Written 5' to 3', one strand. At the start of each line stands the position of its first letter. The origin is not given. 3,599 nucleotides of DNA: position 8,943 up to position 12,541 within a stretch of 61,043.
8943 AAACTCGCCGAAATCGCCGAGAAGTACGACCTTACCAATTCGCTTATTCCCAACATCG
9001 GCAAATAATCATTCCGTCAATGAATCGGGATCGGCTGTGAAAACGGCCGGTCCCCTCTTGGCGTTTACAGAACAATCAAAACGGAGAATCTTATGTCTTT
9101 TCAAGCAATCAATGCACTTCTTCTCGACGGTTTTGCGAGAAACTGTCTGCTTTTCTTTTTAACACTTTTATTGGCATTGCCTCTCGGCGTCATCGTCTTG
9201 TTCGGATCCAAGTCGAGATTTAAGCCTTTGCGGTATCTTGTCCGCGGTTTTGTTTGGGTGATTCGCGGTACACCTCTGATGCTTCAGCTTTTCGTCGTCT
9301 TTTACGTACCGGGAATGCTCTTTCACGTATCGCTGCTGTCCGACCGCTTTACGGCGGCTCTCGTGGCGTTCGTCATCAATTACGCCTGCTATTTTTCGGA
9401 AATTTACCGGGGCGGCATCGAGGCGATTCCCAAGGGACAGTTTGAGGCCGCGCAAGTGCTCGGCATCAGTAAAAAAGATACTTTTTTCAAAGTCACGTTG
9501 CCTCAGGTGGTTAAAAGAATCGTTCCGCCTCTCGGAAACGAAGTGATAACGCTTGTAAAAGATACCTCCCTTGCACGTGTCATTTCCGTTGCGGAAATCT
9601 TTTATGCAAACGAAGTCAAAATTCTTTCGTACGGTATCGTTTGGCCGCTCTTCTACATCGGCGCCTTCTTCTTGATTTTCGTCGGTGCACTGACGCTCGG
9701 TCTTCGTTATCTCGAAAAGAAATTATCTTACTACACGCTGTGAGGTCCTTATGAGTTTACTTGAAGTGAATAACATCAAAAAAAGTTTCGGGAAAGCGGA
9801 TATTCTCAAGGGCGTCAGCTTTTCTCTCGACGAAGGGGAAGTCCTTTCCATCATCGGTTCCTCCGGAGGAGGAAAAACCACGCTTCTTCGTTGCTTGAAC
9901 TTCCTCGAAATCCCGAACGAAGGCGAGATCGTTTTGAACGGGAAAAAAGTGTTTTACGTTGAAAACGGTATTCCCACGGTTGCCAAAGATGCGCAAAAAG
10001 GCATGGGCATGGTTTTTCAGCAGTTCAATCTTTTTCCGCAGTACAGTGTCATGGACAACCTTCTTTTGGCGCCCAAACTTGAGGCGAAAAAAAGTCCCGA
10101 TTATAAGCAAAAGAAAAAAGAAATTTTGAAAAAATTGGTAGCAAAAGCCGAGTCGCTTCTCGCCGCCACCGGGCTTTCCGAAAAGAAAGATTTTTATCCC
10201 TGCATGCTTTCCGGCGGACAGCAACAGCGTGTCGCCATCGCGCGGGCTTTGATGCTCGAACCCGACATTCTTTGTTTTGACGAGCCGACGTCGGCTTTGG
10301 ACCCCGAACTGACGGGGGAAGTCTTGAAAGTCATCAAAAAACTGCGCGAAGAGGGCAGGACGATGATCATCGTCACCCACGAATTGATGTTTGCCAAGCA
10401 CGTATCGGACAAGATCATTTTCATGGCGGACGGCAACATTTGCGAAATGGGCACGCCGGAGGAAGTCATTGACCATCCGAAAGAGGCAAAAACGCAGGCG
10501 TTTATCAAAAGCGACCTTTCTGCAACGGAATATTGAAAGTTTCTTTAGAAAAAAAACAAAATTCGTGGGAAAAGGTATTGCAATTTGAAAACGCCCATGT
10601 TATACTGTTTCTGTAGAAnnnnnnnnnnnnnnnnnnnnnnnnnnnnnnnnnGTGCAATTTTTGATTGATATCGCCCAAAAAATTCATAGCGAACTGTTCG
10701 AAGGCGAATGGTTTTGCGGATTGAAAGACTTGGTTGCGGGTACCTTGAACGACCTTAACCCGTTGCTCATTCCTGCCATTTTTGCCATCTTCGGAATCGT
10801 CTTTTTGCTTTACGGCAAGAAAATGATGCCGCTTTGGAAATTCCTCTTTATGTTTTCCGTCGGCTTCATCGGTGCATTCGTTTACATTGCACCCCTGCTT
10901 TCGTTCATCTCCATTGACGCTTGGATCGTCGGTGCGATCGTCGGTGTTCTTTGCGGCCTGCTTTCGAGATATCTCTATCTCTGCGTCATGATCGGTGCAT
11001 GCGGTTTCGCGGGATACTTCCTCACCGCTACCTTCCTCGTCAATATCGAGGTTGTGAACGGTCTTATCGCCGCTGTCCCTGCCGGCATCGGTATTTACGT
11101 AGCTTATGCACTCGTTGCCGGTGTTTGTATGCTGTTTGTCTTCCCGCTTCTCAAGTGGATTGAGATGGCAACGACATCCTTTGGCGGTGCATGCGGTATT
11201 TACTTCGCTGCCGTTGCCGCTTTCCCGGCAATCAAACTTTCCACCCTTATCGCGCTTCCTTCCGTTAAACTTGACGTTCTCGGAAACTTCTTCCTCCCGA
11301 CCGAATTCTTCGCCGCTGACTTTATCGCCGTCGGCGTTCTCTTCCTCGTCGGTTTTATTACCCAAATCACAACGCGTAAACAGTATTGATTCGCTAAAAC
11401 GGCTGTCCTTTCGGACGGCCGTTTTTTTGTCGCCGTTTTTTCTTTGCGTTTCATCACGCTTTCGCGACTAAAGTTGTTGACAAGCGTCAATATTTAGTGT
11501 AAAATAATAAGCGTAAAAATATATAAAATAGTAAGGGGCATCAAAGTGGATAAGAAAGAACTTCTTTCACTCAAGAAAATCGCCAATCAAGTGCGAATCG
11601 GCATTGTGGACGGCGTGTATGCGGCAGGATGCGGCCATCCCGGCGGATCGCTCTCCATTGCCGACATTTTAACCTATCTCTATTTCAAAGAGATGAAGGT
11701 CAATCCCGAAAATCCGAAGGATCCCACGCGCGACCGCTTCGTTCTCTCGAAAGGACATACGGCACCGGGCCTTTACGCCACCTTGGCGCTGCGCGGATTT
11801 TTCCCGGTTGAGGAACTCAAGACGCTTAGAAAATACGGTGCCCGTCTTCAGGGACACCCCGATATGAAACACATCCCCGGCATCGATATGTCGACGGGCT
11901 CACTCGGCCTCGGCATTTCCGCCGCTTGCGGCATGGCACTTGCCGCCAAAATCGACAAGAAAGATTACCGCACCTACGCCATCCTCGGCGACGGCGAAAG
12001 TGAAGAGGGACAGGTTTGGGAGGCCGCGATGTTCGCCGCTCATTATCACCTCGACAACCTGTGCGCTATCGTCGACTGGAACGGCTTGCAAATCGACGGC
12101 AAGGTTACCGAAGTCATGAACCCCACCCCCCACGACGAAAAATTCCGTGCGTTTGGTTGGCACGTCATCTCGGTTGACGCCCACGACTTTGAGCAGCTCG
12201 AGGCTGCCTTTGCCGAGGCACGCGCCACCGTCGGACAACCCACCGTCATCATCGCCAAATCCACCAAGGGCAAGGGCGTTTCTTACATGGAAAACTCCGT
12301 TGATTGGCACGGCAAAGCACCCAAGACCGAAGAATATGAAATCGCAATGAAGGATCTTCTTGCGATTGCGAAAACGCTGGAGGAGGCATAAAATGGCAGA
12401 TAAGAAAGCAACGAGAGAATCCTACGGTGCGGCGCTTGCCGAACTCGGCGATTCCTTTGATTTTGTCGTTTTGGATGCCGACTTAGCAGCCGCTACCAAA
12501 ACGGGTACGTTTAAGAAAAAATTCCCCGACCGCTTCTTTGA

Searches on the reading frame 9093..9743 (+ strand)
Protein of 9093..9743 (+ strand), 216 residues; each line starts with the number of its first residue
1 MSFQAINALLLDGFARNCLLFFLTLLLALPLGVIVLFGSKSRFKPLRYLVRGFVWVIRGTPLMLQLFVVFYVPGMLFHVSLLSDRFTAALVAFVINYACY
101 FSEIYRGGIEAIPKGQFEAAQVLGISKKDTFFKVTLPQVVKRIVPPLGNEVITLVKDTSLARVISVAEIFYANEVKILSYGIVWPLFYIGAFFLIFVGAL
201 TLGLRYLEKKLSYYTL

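Call 100: search_protein_families(library=pfam, proteins=[window:9093-9743:+], max_evalue=0.001)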
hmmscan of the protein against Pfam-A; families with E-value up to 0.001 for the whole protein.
window:9093-9743:+ (216 aa): 1 family
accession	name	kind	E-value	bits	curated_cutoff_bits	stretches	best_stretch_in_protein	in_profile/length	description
PF00528.27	BPD_transp_1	-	1.5e-20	74.1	26.4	1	29-211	2-182/184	Binding-protein-dependent transport system inner membrane component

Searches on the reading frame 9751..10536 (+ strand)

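Call 100: search_protein_families(library=pfam, proteins=[window:9751-10536:+], max_evalue=0.001)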
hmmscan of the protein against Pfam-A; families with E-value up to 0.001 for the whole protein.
window:9751-10536:+ (261 aa): 3 families
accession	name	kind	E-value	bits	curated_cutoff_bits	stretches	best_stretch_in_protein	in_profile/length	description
PF00005.33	ABC_tran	-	1.4e-34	120.1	25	1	19-181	1-137/137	ABC transporter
PF13304.12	AAA_21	-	5.8e-11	43.4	27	1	162-211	247-299/304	AAA domain, putative AbiEii toxin, Type IV TA system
PF02463.25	SMC_N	-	6.2e-07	29.5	40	1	31-219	26-207/220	RecF/RecN/SMC N terminal domain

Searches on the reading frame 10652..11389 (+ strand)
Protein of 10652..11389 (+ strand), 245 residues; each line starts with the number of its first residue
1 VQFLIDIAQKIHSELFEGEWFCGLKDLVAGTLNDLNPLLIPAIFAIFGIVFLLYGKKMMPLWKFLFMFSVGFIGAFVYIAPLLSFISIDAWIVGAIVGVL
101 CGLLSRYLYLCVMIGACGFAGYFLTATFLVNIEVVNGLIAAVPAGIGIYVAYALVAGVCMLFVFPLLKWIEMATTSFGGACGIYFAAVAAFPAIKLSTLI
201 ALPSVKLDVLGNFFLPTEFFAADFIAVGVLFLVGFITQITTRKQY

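Call 100: search_protein_families(library=pfam, proteins=[window:10652-11389:+], max_evalue=0.001)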
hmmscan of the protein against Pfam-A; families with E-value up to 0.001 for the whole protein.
window:10652-11389:+ (245 aa): 1 family
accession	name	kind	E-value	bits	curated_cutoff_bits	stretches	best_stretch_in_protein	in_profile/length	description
PF13886.12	TM7S3_TM198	-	1.3e-05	25.4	29.2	1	42-239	2-199/199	TM7S3/TM198-like domain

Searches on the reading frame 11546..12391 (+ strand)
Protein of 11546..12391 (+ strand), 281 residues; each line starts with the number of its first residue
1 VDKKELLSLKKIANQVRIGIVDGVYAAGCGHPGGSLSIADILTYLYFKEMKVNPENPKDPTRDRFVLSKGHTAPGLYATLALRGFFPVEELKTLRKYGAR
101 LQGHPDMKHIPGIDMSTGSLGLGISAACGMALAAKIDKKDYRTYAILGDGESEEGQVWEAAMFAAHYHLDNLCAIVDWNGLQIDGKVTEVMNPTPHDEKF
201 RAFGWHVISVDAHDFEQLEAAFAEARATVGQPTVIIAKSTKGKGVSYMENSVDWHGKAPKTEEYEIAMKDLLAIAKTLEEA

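Call 100: search_protein_families(library=pfam, proteins=[window:11546-12391:+], max_evalue=0.001)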
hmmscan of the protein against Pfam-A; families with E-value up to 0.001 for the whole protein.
window:11546-12391:+ (281 aa): 5 families
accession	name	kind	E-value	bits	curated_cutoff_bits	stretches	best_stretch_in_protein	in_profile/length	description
PF00456.26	Transketolase_N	-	3.8e-62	210.6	22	1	10-265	3-269/334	Transketolase, thiamine diphosphate binding domain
PF00676.26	E1_dh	-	4.4e-12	46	22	1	116-228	99-212/300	Dehydrogenase E1 component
PF13292.11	DXP_synthase_N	-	9.6e-11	41.9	21.2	1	8-188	17-180/274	1-deoxy-D-xylulose-5-phosphate synthase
PF09364.15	XFP_N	-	6.8e-08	32.2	23.7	1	109-229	131-251/364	XFP N-terminal domain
PF02775.26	TPP_enzyme_C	-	6e-06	26.6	21.9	1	116-236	26-150/151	Thiamine pyrophosphate enzyme, C-terminal TPP binding domain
